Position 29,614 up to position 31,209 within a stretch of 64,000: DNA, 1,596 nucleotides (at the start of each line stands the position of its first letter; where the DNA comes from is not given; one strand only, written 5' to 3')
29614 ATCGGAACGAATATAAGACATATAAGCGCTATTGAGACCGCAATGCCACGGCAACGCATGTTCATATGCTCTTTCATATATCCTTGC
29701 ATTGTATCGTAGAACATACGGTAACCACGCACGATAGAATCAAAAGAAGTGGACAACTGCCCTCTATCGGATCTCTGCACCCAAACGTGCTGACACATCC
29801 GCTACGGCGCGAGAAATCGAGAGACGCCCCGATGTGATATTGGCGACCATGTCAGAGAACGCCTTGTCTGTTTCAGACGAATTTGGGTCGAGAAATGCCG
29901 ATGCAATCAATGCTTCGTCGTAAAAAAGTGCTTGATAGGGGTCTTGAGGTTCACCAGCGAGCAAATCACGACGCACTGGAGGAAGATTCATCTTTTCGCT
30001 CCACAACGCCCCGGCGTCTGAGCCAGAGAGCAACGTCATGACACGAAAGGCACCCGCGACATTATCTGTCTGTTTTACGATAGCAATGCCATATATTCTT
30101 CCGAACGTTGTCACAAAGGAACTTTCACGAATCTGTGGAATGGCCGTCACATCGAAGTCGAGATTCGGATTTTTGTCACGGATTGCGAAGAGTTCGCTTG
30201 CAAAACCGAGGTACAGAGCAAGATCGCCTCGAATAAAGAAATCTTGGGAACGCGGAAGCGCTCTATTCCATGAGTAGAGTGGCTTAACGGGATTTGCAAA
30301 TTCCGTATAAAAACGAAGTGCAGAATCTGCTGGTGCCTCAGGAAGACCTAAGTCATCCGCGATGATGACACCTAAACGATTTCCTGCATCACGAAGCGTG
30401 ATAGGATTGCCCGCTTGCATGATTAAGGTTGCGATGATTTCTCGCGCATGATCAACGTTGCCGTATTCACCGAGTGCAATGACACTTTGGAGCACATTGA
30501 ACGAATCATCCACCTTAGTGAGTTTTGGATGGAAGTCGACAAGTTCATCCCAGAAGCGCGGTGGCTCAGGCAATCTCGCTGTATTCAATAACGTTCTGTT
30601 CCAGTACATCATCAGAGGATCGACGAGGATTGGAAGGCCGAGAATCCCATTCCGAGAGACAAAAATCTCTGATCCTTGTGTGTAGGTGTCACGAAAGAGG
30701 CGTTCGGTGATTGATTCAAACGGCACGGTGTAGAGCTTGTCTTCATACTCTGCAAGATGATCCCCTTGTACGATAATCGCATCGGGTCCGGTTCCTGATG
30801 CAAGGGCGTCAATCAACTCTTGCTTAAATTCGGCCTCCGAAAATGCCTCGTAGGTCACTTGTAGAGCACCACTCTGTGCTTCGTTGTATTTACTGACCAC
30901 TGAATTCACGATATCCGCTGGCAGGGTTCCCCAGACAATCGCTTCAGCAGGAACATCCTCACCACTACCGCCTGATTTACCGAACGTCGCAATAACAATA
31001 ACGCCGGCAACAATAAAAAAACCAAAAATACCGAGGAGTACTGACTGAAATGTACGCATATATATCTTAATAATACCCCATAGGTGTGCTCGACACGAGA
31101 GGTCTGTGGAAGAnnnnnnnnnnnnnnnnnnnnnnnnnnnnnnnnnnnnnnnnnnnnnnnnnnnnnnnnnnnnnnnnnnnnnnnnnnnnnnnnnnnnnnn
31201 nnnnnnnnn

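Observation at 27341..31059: Tandem array of seven divergent pilin-like small two-TM proteins behind a solute-binding protein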

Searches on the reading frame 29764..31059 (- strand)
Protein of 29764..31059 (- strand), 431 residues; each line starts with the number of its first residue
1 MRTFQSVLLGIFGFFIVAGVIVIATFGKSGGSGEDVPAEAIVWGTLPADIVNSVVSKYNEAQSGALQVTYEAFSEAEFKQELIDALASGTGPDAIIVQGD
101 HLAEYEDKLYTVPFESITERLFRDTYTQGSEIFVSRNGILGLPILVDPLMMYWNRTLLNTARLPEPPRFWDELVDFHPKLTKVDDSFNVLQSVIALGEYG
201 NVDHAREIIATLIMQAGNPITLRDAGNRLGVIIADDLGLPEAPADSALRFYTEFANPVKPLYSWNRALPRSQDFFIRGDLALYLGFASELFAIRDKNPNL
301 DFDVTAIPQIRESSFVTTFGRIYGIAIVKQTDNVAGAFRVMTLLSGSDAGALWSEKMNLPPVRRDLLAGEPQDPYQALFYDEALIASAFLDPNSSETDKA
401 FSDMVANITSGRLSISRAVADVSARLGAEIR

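Call 3: search_protein_families(library=pfam, proteins=[window:29764-31059:-], max_evalue=1)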
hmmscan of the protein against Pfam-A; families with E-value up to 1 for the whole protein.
window:29764-31059:- (431 aa): 2 families
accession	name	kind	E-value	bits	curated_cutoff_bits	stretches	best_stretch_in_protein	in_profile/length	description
PF13416.11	SBP_bac_8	-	5.6e-18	66.2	27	1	55-368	3-267/279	Bacterial extracellular solute-binding protein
PF01547.30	SBP_bac_1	-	2.1e-17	64.5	26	1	51-349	10-305/307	Bacterial extracellular solute-binding protein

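Call 17: find_encoding_contigs(protein=window:29764-31059:-, flank=10000, max_places=6)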
Protein window:29764-31059:- (431 aa): 2 contigs read that carry it; 2 places shown.
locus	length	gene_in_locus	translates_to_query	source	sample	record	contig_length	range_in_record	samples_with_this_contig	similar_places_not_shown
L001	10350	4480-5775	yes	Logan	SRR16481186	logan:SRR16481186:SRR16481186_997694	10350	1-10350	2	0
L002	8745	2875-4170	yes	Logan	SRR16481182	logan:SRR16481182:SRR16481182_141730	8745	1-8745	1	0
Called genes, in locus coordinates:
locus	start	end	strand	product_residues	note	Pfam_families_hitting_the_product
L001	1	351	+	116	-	?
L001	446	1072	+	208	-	PF13483:Lactamase_B_3, PF12706:Lactamase_B_2 (weak)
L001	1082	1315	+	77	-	-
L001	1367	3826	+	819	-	PF00521:DNA_topoisoIV, PF03989:DNA_gyraseA_C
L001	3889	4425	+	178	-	PF01209:Ubie_methyltran, PF13489:Methyltransf_23 (weak), PF13847:Methyltransf_31, PF08241:Methyltransf_11, PF08242:Methyltransf_12, PF13649:Methyltransf_25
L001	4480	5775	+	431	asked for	PF01547:SBP_bac_1, PF13416:SBP_bac_8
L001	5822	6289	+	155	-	PF18895:T4SS_pilin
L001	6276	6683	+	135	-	PF04956:TrbC (faint), PF18895:T4SS_pilin (weak)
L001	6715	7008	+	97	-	PF18895:T4SS_pilin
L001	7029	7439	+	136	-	PF18895:T4SS_pilin (weak)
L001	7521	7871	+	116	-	PF18895:T4SS_pilin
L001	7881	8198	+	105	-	PF18895:T4SS_pilin (weak)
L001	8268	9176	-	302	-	-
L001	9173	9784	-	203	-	-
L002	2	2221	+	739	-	?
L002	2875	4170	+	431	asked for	PF01547:SBP_bac_1, PF13416:SBP_bac_8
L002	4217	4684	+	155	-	PF18895:T4SS_pilin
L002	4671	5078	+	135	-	PF04956:TrbC (faint), PF18895:T4SS_pilin (weak)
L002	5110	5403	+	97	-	PF18895:T4SS_pilin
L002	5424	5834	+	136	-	PF18895:T4SS_pilin (weak)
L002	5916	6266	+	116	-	PF18895:T4SS_pilin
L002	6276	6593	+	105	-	PF18895:T4SS_pilin (weak)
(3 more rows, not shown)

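Call 23: find_homologous_proteins(query=window:29764-31059:-, max_evalue=0.00001)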
Query window:29764-31059:- (431 aa): 1851 proteins with E <= 0.00001 among 8000 candidates; the best 120 are listed.
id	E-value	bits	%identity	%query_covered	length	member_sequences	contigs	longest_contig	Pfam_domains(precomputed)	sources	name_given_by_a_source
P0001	5.7e-283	956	100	100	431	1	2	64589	PF13416.12,PF01547.31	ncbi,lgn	-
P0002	2.3e-193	661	67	99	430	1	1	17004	PF13416.12,PF01547.31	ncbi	-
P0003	2.3e-190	651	66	99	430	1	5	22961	PF13416.12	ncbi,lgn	-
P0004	4.3e-190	650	66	99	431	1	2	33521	PF01547.31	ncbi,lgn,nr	ncbi:MAG: extracellular solute-binding protein [Candidatus Pacebacteria bacterium]|nr:extracellular 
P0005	2.0e-186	638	65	99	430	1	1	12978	PF13416.12,PF01547.31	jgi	jgi:multiple sugar transport system substrate-binding protein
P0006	1.2e-185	635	64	99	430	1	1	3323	PF13416.12,PF01547.31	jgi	jgi:ABC-type glycerol-3-phosphate transport system substrate-binding protein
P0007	7.8e-185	633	65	99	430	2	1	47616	PF13416.12,PF01547.31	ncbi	-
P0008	2.2e-183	628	63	99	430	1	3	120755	PF01547.31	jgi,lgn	jgi:ABC-type glycerol-3-phosphate transport system substrate-binding protein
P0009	1.3e-182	625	63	99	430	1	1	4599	PF01547.31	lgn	-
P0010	5.1e-174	597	63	99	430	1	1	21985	PF13416.12,PF01547.31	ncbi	-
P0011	2.5e-173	595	60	99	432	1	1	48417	PF13416.12,PF01547.31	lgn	-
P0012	1.7e-169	582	61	99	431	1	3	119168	PF13416.12,PF01547.31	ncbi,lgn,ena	ncbi:MAG: extracellular solute-binding protein [Patescibacteria group bacterium]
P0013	4.5e-169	581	59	100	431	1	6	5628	PF13416.12,PF01547.31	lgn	-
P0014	7.2e-168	577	59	100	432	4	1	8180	PF13416.12,PF01547.31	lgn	-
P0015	1.7e-166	572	59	100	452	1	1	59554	PF13416.12,PF01547.31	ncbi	-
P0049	3.0e-133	463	49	98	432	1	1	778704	PF13416.12,PF01547.31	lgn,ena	-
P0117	1.1e-114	402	45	100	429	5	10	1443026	PF13416.12,PF01547.31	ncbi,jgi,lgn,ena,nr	ncbi:TPA: hypothetical protein DCZ46_02885 [Candidatus Campbellbacteria bacterium]|nr:MAG: protein o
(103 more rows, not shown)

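Call 24: find_encoding_contigs(protein=P0012, flank=10000, max_places=1)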
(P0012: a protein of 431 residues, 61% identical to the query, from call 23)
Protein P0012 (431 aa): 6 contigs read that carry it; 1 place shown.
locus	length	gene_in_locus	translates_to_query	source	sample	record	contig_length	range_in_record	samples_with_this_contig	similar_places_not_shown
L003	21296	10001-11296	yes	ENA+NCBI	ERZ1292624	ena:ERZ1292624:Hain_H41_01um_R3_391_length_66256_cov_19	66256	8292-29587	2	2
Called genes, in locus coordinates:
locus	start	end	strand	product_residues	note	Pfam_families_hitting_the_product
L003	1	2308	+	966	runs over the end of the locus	PF00133:tRNA-synt_1, PF09334:tRNA-synt_1g, PF13603:tRNA-synt_1_2, PF00293:NUDIX, PF00133:tRNA-synt_1, PF09334:tRNA-synt_1g (weak), PF08264:Anticodon_1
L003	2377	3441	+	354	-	PF04545:Sigma70_r4, PF05066:HARE-HTH (faint)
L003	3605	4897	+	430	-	PF26449:DUF8128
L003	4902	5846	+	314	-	PF02618:YceG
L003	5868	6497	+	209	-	PF13483:Lactamase_B_3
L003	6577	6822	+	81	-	-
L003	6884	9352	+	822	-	PF00521:DNA_topoisoIV, PF03989:DNA_gyraseA_C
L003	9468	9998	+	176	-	PF01209:Ubie_methyltran, PF13847:Methyltransf_31, PF08241:Methyltransf_11, PF08242:Methyltransf_12, PF13649:Methyltransf_25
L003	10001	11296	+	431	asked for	PF01547:SBP_bac_1, PF13416:SBP_bac_8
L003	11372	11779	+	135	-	PF18895:T4SS_pilin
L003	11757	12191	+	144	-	PF04956:TrbC (weak), PF18895:T4SS_pilin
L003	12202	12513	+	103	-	PF18895:T4SS_pilin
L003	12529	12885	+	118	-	PF18895:T4SS_pilin (weak)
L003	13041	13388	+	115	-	PF18895:T4SS_pilin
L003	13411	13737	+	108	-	PF18895:T4SS_pilin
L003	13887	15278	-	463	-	-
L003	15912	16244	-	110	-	PF02033:RBFA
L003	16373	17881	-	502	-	PF00009:GTP_EFTU, PF00071:Ras (weak), PF01926:MMR_HSR1, PF03193:RsgA_GTPase (faint), PF22042:EF-G_D2, PF11987:IF-2, PF03144:GTP_EFTU_D2 (weak)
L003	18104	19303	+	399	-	PF00266:Aminotran_5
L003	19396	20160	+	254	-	PF13365:Trypsin_2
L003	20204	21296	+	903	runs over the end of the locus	PF02861:Clp_N, PF23569:NBD_SMAX1, PF00004:AAA, PF17871:AAA_lid_9, PF00004:AAA, PF07724:AAA_2, PF07728:AAA_5, PF10431:ClpB_D2-small, +8 more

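Call 25: find_encoding_contigs(protein=P0049, flank=10000, max_places=1)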
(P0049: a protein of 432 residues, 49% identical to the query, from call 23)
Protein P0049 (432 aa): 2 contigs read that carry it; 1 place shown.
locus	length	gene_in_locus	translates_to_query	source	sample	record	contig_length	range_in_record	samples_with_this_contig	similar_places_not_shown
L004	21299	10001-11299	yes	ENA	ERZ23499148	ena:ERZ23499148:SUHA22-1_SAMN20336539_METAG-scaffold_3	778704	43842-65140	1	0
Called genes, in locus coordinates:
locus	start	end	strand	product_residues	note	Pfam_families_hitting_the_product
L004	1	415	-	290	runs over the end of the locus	PF00551:Formyl_trans_N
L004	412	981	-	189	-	PF01728:FtsJ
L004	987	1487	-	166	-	PF01327:Pep_deformylase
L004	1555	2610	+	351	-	PF03054:tRNA_Me_trans, PF20259:tRNA_Me_trans_M, PF20258:tRNA_Me_trans_C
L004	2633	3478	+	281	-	PF03477:ATP-cone, PF04471:Mrr_cat (faint)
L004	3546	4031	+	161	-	PF23951:DUF7282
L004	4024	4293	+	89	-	-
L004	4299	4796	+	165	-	PF02308:MgtC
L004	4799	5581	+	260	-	PF12705:PDDEXK_1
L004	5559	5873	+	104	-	PF01035:DNA_binding_1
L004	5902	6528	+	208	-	PF13483:Lactamase_B_3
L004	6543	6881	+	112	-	-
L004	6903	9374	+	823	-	PF00521:DNA_topoisoIV, PF03989:DNA_gyraseA_C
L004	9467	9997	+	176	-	PF01209:Ubie_methyltran, PF01728:FtsJ (faint), PF13847:Methyltransf_31, PF08241:Methyltransf_11, PF08242:Methyltransf_12 (weak), PF13649:Methyltransf_25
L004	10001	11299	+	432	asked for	PF01547:SBP_bac_1, PF13416:SBP_bac_8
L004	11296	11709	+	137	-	PF18895:T4SS_pilin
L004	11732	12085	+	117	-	PF18895:T4SS_pilin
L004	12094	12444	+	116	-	PF18895:T4SS_pilin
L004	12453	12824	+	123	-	PF18895:T4SS_pilin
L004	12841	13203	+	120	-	PF18895:T4SS_pilin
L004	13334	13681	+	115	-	PF18895:T4SS_pilin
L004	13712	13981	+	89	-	PF18895:T4SS_pilin (weak)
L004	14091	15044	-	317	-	-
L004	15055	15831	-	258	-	-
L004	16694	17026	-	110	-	PF02033:RBFA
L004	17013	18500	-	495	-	PF00009:GTP_EFTU, PF00071:Ras (faint), PF01926:MMR_HSR1, PF22042:EF-G_D2, PF03144:GTP_EFTU_D2 (faint), PF11987:IF-2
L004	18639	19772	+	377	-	PF00266:Aminotran_5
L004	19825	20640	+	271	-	PF13365:Trypsin_2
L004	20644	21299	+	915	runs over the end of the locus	PF02861:Clp_N, PF23569:NBD_SMAX1 (weak), PF00004:AAA, PF17871:AAA_lid_9, PF00004:AAA, PF07724:AAA_2, PF07728:AAA_5, PF10431:ClpB_D2-small, +10 more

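Call 26: find_encoding_contigs(protein=P0117, flank=10000, max_places=1)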
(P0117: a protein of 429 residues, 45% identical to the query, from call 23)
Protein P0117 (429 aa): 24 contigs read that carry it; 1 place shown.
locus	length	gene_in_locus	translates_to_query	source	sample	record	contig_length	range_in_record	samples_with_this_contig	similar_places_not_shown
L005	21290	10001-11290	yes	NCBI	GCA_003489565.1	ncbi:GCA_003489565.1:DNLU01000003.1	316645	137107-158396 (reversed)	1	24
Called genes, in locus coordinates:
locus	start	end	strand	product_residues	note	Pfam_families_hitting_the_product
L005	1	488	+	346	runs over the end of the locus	PF02618:YceG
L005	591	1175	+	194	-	PF01195:Pept_tRNA_hydro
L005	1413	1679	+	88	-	-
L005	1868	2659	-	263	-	-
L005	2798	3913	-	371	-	PF21710:Spt6_S1 (faint), PF00575:S1, PF21543:CvfB_2nd (faint), PF24685:OB_RRP5_4th (faint), PF23459:S1_RRP5 (faint), PF00575:S1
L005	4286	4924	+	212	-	PF13483:Lactamase_B_3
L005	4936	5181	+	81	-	-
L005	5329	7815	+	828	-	PF00521:DNA_topoisoIV, PF03989:DNA_gyraseA_C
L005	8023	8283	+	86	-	-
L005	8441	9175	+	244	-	-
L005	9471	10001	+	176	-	PF01209:Ubie_methyltran, PF01269:Fibrillarin (weak), PF01135:PCMT, PF01728:FtsJ (weak), PF13847:Methyltransf_31, PF08241:Methyltransf_11, PF08242:Methyltransf_12, PF13649:Methyltransf_25, +1 more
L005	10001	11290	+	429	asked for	PF13416:SBP_bac_8, PF01547:SBP_bac_1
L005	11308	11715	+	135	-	-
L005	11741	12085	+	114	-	PF18895:T4SS_pilin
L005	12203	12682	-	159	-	-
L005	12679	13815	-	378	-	-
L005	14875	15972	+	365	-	PF01098:FTSW_RODA_SPOVE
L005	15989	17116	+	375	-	PF03033:Glyco_transf_28, PF04101:Glyco_tran_28_C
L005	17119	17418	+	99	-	PF12647:RNHCP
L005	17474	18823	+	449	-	PF00749:tRNA-synt_1c, PF19269:Anticodon_2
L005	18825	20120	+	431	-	PF01551:Peptidase_M23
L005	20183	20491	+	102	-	-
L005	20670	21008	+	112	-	-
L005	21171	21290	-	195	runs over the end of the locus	PF12917:YfbR-like, PF13023:HD_3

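Call 33: find_related_loci(query=A2, collection=genome_contigs, flank=10000)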
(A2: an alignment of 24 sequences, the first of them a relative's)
Query A2 (431 aa) in genome_contigs; peptide patterns used: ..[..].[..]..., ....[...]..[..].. (x = any residue, [..] = any of these).
600 stretches matched a pattern (row limit reached: there are more); 580 encode a relative of the query (tblastn E <= 1e-3); the best 80 are kept; 80 distinct loci.
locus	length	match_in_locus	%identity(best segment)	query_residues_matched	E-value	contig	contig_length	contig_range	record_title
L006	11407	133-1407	66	1-426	0e+0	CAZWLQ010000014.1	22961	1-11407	MAG TPA_asm: uncultured Candidatus Saccharibacteria bacterium isolate SRP286056_co2_589 genome assembly, contig: NODE_32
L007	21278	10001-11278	61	1-426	8e-173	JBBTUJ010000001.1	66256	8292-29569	MAG: Patescibacteria group bacterium isolate H41-bin157_1 H41_bin157_1_000000000001, whole genome shotgun sequence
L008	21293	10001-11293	57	1-431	2e-169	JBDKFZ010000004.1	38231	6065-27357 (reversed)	MAG: Candidatus Parcubacteria bacterium isolate farmington_2019_sw_WHONDRS-S19S_0053_B_bin.31 scaffold_1625044, whole ge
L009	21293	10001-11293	58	1-431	7e-168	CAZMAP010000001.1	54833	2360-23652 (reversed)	MAG TPA_asm: uncultured Candidatus Saccharibacteria bacterium isolate SRP286056_co2_598 genome assembly, contig: NODE_62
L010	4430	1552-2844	57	1-431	3e-172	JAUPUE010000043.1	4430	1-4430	MAG: Patescibacteria group bacterium isolate erpe_2018_sw_6hr_WHONDRS-SW48-000087_B_bin.85 scaffold_1093067, whole genom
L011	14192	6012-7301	54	1-428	1e-158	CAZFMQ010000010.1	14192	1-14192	MAG TPA_asm: uncultured Candidatus Saccharibacteria bacterium isolate SRP193661_co2_75 genome assembly, contig: NODE_359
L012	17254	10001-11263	50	4-426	3e-133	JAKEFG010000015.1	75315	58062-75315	MAG: Candidatus Wolfebacteria bacterium isolate PMV_2.61 PMV_2.61.k101_1523990, whole genome shotgun sequence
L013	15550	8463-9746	44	1-431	2e-123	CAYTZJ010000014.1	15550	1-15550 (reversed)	MAG TPA_asm: uncultured Candidatus Saccharibacteria bacterium isolate SRP278252_co2_242 genome assembly, contig: NODE_78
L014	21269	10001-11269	45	1-426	4e-123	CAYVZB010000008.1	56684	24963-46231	MAG TPA_asm: uncultured Candidatus Saccharibacteria bacterium isolate SRP135725_co1_493 genome assembly, contig: NODE_42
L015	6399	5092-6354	43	1-426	6e-122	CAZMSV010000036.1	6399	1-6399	MAG TPA_asm: uncultured Candidatus Saccharibacteria bacterium isolate SRP128246_co1_548 genome assembly, contig: NODE_33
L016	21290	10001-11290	44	1-431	1e-121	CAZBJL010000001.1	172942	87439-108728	MAG TPA_asm: uncultured Candidatus Saccharibacteria bacterium isolate SRP278252_co2_184 genome assembly, contig: NODE_95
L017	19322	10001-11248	42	1-419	2e-121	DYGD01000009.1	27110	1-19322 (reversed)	MAG TPA_asm: Candidatus Paceibacter sp. isolate BE2012_4_43_20 Afr_mines_BE2012_890_length_27110_cov_8_538570, whole gen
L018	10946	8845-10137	43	1-430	5e-120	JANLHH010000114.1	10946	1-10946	MAG: Patescibacteria group bacterium isolate P6-12 k99_44913, whole genome shotgun sequence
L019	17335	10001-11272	44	12-431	8e-120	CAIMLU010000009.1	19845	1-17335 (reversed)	uncultured bacterium isolate Loclat_bin-20597 genome assembly, contig: bin-20597:09/66, whole genome shotgun sequence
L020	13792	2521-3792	45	1-428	3e-119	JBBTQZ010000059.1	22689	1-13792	MAG: Patescibacteria group bacterium isolate H41-bin075_1 H41_bin075_1_000000000059, whole genome shotgun sequence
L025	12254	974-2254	43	1-427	1e-117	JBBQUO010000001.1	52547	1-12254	MAG: Candidatus Paceibacteria bacterium isolate Co_metawrap_1931 Cmw_1931_k141_13056288_length_52547_cov_10.0000, whole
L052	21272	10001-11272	41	2-426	4e-114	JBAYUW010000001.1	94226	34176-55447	MAG: Candidatus Paceibacterota bacterium isolate SO_2016_LW3_45 scaffold00344_LW162_2016, whole genome shotgun sequence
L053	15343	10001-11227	41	1-412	1e-113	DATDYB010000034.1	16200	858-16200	MAG TPA_asm: Candidatus Paceibacterota bacterium isolate SMAG_U8154 k141_2295942, whole genome shotgun sequence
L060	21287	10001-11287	41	1-431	2e-112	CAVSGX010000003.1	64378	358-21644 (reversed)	MAG: uncultured bacterium isolate MFD01476.bin.1.25 genome assembly, contig: contig_138908, whole genome shotgun sequenc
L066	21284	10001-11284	40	2-431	1e-111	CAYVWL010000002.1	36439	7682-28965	MAG TPA_asm: uncultured Candidatus Saccharibacteria bacterium isolate SRP272421_co3_716 genome assembly, contig: NODE_18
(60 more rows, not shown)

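Call 48: search_protein_families(library=ncbifam, proteins=[window:29764-31059:-], max_evalue=0.01)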
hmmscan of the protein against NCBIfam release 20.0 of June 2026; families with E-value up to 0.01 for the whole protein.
window:29764-31059:- (431 aa): 2 families
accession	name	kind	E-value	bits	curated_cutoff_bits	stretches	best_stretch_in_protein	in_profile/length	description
NF007011.0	PRK09474.1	equivalog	6.5e-05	21.9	291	1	66-183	59-168/396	maltose/maltodextrin ABC transporter substrate-binding protein MalE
NF053763.1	ABCarbgalBndGanS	equivalog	0.00037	19.4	700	1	38-173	39-172/420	galactooligosaccharide ABC transporter substrate-binding protein GanS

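Call 57: search_solved_structures(query=A2, max_evalue=0.00001)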
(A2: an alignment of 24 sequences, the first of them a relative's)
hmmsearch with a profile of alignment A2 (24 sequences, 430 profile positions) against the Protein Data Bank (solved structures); distinct sequences matched with E-value up to 0.00001: 239 (the best 60 are shown).
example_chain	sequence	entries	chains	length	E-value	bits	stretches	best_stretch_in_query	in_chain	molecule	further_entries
4r9f_A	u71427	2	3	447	6.7e-17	64.7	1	12-424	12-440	MBP1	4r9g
8jbg_B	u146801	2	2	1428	1.1e-13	54.1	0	49-185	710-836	Neuromedin-K receptor (NK3R-pFastbac1) | NK3R-pFastbac1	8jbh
4qrz_A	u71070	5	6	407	5.4e-13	51.8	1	53-183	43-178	ABC-TYPE SUGAR TRANSPORTER | ABC transporter, substrate binding protein (Sugar)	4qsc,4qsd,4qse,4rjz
9vus_A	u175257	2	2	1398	1.3e-12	50.5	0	50-185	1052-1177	Soluble cytochrome b562,2-oxoglutarate receptor 1,Soluble cytochrome b562,2-oxoglutarate r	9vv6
5u2p_A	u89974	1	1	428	8.3e-12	47.9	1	58-367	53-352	Sugar ABC transporter substrate-binding protein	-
5ci5_A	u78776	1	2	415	1.4e-11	47.2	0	139-184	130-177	Extracellular solute-binding protein family 1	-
5ysb_A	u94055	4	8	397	4.9e-11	45.3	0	36-184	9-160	Lin1841 protein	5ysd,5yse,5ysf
1eu8_A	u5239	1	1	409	5.1e-11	45.3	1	64-186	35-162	TREHALOSE/MALTOSE BINDING PROTEIN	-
9p0x_T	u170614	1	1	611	4.9e-10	42.1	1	4-185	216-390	Tissue factor,Maltose/maltodextrin-binding periplasmic protein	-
7nbz_A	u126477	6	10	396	3.9e-09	39.1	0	131-184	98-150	Sulfoquinovosyl binding protein | Sulfoquinovosyl glycerol-binding protein SmoF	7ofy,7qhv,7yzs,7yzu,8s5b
6ob5_B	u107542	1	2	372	3.3e-08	36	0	52-185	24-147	Maltodextrin-binding protein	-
6rjy_A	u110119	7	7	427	8.2e-08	34.7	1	46-182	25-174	Arabino-oligosaccharids-binding protein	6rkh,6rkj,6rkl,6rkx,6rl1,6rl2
8art_A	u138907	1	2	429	8.3e-08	34.7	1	39-179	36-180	Putative secreted maltose-binding protein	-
5az6_B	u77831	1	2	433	8.6e-08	34.7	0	52-185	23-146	Maltose-binding periplasmic protein,Mitochondrial import receptor subunit TOM20 homolog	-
5az7_A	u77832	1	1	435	9.3e-08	34.5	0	52-185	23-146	Maltose-binding periplasmic protein,Mitochondrial import receptor subunit TOM20 homolog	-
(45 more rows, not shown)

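Call 68: search_protein_families(library=padloc, proteins=[window:29764-31059:-], max_evalue=0.01)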
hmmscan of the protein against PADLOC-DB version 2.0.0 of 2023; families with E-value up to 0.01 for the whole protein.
window:29764-31059:- (431 aa): 0 families
